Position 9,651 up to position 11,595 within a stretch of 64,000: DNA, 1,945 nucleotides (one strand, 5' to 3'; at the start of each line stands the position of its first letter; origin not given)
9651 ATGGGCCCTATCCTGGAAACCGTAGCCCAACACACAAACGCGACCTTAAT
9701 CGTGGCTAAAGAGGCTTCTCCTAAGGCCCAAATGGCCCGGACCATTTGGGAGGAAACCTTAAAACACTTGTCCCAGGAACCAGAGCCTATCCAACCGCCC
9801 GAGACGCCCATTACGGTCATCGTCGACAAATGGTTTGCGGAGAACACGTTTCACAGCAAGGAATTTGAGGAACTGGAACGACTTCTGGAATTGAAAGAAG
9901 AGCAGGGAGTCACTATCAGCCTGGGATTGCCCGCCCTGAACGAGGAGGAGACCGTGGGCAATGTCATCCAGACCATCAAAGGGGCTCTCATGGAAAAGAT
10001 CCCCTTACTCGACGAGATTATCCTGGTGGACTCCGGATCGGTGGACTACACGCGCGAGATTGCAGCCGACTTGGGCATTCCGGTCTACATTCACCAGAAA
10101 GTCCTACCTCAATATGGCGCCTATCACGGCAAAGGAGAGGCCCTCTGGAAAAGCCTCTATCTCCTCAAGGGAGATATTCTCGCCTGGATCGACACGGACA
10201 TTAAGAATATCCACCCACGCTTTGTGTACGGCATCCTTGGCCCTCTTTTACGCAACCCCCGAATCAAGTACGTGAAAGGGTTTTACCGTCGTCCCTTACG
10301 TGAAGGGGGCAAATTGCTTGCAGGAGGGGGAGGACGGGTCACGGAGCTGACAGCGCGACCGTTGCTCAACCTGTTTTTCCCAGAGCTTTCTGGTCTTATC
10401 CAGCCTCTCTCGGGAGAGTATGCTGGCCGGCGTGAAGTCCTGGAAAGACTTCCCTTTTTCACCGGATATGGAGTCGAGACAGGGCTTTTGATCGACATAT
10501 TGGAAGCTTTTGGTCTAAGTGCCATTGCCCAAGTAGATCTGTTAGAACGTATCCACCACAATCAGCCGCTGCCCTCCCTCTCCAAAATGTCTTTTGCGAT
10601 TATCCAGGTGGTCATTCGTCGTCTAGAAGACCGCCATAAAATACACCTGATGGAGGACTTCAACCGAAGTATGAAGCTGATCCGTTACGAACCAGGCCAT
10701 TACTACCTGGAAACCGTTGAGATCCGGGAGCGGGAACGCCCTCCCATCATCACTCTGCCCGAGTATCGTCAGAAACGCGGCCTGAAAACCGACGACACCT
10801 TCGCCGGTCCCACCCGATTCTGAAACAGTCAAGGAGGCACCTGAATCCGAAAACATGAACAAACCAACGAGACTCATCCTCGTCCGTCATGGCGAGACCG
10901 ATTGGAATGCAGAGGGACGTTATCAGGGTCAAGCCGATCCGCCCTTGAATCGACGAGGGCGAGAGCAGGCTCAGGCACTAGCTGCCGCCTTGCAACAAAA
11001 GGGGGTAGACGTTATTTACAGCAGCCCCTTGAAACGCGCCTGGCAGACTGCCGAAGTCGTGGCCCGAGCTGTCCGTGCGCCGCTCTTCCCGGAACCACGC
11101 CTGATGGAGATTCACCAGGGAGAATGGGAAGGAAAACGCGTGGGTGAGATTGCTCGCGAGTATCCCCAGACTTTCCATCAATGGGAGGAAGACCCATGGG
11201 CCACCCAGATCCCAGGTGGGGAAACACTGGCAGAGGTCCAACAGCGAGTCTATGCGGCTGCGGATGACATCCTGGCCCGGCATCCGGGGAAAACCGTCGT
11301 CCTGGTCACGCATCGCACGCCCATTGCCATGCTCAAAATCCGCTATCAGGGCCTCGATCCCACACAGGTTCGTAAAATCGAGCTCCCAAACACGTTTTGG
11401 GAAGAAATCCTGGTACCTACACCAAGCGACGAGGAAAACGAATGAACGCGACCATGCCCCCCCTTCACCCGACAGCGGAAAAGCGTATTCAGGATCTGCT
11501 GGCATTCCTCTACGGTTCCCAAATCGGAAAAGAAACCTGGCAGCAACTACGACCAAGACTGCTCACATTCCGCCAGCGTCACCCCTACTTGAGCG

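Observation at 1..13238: Single co-directional cluster for import, synthesis, extension and phosphorolysis of glucosylglycerate-type solutes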

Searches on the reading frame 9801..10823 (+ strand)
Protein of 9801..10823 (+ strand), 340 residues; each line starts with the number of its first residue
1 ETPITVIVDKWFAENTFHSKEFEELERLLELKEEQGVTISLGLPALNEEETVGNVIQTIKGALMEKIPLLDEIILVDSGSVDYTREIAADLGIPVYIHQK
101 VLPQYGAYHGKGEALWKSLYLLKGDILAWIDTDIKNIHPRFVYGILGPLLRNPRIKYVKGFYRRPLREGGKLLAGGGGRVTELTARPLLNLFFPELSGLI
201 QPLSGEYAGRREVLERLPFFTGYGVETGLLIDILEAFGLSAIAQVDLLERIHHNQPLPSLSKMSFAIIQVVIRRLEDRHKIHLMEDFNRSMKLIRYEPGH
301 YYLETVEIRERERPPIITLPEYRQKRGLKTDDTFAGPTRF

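Call 54: search_solved_structures(query=window:9801-10823:+, max_evalue=0.00001, show_alignments=5)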
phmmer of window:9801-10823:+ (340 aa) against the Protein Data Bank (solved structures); distinct sequences matched with E-value up to 0.00001: 7.
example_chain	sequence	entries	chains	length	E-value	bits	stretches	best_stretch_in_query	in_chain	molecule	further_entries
3f1y_A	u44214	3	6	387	1.2e-78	267.9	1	9-284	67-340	Mannosyl-3-phosphoglycerate synthase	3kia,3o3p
7pdo_A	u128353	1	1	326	1.8e-66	227.8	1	10-274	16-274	Glucosyl-3-phosphoglycerate synthase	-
7p5l_A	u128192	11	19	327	1.9e-66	227.8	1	10-274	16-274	Glucosyl-3-phosphoglycerate synthase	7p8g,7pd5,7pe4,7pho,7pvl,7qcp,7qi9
3ckj_A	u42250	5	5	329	6.3e-64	219.5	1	9-274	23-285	Putative uncharacterized protein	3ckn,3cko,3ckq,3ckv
4y6n_A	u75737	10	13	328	3.4e-63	217.1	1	34-274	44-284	Glucosyl-3-phosphoglycerate synthase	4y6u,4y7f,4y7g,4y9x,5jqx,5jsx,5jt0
3e25_A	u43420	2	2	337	3.7e-63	217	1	34-274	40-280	Putative uncharacterized protein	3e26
4ddz_A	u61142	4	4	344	3.9e-63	216.9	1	34-274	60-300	GLUCOSYL-3-PHOSPHOGLYCERATE SYNTHASE (GpgS) | Glucosyl-3-phosphoglycerate synthase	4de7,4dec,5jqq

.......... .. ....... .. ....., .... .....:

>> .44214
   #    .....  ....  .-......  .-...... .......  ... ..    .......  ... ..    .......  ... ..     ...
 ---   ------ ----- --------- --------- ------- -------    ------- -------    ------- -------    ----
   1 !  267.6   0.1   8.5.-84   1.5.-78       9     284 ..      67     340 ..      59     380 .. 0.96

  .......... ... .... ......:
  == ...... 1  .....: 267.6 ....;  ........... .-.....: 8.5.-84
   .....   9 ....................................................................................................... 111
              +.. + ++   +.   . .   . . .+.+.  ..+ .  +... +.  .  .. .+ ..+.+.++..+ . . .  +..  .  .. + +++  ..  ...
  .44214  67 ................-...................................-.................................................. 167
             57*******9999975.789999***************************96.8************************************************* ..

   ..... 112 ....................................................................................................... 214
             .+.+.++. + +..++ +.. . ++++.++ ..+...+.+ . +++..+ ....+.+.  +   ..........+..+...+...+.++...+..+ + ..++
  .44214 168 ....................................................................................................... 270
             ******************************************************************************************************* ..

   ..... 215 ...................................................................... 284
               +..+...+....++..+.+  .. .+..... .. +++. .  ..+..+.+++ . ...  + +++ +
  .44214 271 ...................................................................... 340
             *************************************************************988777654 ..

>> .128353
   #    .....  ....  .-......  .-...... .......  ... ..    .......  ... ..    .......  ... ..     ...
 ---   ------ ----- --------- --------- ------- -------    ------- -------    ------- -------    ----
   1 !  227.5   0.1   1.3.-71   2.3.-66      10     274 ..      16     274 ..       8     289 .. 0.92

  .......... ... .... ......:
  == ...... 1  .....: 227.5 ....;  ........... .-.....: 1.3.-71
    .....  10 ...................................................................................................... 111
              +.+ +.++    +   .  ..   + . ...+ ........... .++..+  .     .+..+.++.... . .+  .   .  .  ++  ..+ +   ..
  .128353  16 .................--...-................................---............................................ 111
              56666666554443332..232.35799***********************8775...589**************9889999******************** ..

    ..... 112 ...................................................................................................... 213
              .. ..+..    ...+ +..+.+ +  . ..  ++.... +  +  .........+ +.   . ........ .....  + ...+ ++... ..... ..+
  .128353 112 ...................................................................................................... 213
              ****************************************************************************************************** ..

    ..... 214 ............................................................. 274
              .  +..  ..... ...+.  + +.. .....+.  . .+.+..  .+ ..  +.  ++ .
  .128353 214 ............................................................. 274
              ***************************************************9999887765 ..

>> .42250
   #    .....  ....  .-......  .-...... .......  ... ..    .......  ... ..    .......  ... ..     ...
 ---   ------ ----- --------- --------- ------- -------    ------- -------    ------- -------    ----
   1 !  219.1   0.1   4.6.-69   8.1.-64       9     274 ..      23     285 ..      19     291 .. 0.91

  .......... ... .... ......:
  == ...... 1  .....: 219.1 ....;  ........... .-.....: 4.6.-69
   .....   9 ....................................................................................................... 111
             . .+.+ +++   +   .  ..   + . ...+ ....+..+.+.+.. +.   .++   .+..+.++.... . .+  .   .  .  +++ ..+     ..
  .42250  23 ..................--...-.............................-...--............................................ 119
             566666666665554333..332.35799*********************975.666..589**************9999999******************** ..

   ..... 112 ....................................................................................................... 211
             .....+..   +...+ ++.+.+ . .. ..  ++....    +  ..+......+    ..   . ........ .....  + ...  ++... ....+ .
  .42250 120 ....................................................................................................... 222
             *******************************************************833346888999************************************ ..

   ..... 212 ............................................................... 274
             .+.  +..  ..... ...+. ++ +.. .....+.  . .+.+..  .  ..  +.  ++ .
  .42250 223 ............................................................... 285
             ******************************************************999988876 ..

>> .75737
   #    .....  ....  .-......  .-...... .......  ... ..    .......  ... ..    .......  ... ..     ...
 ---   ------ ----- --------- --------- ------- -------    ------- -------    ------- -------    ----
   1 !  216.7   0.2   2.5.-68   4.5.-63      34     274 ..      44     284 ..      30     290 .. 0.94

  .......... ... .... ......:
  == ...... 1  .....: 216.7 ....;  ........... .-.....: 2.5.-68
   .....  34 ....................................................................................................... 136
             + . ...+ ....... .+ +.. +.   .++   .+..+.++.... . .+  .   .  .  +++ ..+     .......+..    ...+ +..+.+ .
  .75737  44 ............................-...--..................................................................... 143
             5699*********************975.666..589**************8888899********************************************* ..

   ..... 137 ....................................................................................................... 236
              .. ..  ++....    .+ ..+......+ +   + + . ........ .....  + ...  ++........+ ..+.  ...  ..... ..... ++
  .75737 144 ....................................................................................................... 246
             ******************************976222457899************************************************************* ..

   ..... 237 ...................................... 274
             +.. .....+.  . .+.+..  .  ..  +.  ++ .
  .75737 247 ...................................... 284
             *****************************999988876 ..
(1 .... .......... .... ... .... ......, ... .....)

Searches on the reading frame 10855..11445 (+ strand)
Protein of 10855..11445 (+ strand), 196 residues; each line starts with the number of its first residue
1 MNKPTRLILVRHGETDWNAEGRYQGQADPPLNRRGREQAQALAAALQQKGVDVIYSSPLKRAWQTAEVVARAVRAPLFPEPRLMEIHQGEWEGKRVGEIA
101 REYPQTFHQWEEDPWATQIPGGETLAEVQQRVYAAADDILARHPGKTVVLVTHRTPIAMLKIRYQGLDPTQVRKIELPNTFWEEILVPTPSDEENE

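Call 4: search_protein_families(library=pfam, proteins=[window:10855-11445:+], max_evalue=0.01)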
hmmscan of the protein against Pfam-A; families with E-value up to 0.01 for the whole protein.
window:10855-11445:+ (196 aa): 1 family
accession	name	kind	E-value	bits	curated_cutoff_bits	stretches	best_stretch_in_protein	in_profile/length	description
PF00300.27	His_Phos_1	-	9.5e-63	211.8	21.7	1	7-183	1-177/194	Histidine phosphatase superfamily (branch 1)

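Call 5: search_protein_families(library=ncbifam, proteins=[window:10855-11445:+], max_evalue=0.01)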
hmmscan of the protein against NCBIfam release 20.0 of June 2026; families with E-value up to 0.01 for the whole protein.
window:10855-11445:+ (196 aa): 21 families
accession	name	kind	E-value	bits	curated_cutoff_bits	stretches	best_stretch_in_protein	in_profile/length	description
NF045917.1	PhserinePhPspA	equivalog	5.7e-47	160.1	350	1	6-164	3-161/211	phosphoserine phosphatase PspA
NF005567.0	PRK07238.1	equivalog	1.9e-46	159.1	326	1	2-172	175-345/378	bifunctional RNase H/acid phosphatase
TIGR03162.1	ribazole_cobC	equivalog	1.3e-45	155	162.9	1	7-182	1-173/176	alpha-ribazole phosphatase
NF002901.0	PRK03482.1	equivalog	2.9e-29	102.2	261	1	7-179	4-176/215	2,3-diphosphoglycerate-dependent phosphoglycerate mutase GpmB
NF011580.0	PRK15004.1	equivalog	1.2e-28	100.5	250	1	6-177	2-173/203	adenosylcobalamin/alpha-ribazole phosphatase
TIGR03848.1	MSMEG_4193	subfamily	2.1e-27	95.9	203.85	1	7-163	2-162/204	MSMEG_4193 family putative phosphomutase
NF009994.0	PRK13463.1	equivalog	1.1e-25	90.6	277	1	6-169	4-167/203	phosphoserine phosphatase 1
NF009993.0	PRK13462.1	equivalog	1.1e-20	74.1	226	1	5-155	6-149/203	acid phosphatase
NF038349.1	dPGM_arch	equivalog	6.8e-20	71.8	225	1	8-180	2-164/194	2,3-diphosphoglycerate-dependent phosphoglycerate mutase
NF002217.0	PRK01112.1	equivalog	1.6e-19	70.2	320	2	5-68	2-65/228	2,3-bisphosphoglycerate-dependent phosphoglycerate mutase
TIGR01258.1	pgm_1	subfamily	7.3e-19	68.1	81.7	1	6-108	2-110/245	2,3-bisphosphoglycerate-dependent phosphoglycerate mutase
NF010713.0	PRK14115.1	equivalog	1.4e-17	63.8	305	1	5-105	2-107/248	2,3-diphosphoglycerate-dependent phosphoglycerate mutase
NF010718.0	PRK14120.1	equivalog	7.2e-17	61.5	366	1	3-110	3-116/249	phosphoglyceromutase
NF002339.0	PRK01295.1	equivalog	3.3e-15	56.1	316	1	6-177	4-182/206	2,3-bisphosphoglycerate-dependent phosphoglycerate mutase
NF010717.0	PRK14119.1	equivalog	6.3e-11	42.3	378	1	6-111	3-114/228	2,3-diphosphoglycerate-dependent phosphoglycerate mutase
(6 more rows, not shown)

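Call 43: search_solved_structures(query=window:10855-11445:+, max_evalue=1e-10)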
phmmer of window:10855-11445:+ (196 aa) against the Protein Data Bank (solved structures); distinct sequences matched with E-value up to 1e-10: 51.
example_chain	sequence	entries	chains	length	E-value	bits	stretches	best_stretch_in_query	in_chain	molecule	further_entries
4ij5_A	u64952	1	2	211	1.4e-41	145.8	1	6-171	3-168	Phosphoserine phosphatase 1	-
4ij6_A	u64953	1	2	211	3.5e-40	141.2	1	6-171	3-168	Phosphoserine phosphatase 1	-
1ebb_A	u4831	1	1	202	1.9e-31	112.7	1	5-162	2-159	PHOSPHATASE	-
1h2e_A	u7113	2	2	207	2.1e-31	112.6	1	5-162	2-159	PHOSPHATASE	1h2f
6nru_A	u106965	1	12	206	4.9e-20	75.4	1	5-182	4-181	CobC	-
4pz9_A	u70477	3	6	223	5.4e-19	72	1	5-160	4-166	Glucosyl-3-phosphoglycerate phosphatase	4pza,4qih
6e4b_A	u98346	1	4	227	5.9e-19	71.9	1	4-172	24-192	Adenosylcobalamin/alpha-ribazole phosphatase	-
6s2q_A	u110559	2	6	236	6.4e-19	71.8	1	5-160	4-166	Glucosyl-3-phosphoglycerate phosphatase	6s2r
5zkk_A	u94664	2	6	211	1.3e-17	67.5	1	5-180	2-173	Phosphoglycerate mutase family protein, putative | Phosphoglycerate mutase family protein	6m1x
3pgm_A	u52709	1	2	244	1.5e-16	64.1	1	6-104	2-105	Phosphoglycerate mutase 1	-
5zr2_A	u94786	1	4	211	3.3e-16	62.9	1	5-180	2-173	Phosphoglycerate mutase family protein, putative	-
1qhf_A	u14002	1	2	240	7.8e-16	61.7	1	6-105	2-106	PROTEIN (PHOSPHOGLYCERATE MUTASE)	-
1bq3_D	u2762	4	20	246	8.5e-16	61.6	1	6-105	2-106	PROTEIN (PHOSPHOGLYCERATE MUTASE 1) | PHOSPHOGLYCERATE MUTASE 1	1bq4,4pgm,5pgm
3d8h_A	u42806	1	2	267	2.6e-15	60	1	6-104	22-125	Glycolytic phosphoglycerate mutase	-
9mmh_A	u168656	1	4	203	6.3e-15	58.8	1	6-160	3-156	Phosphoglycerate mutase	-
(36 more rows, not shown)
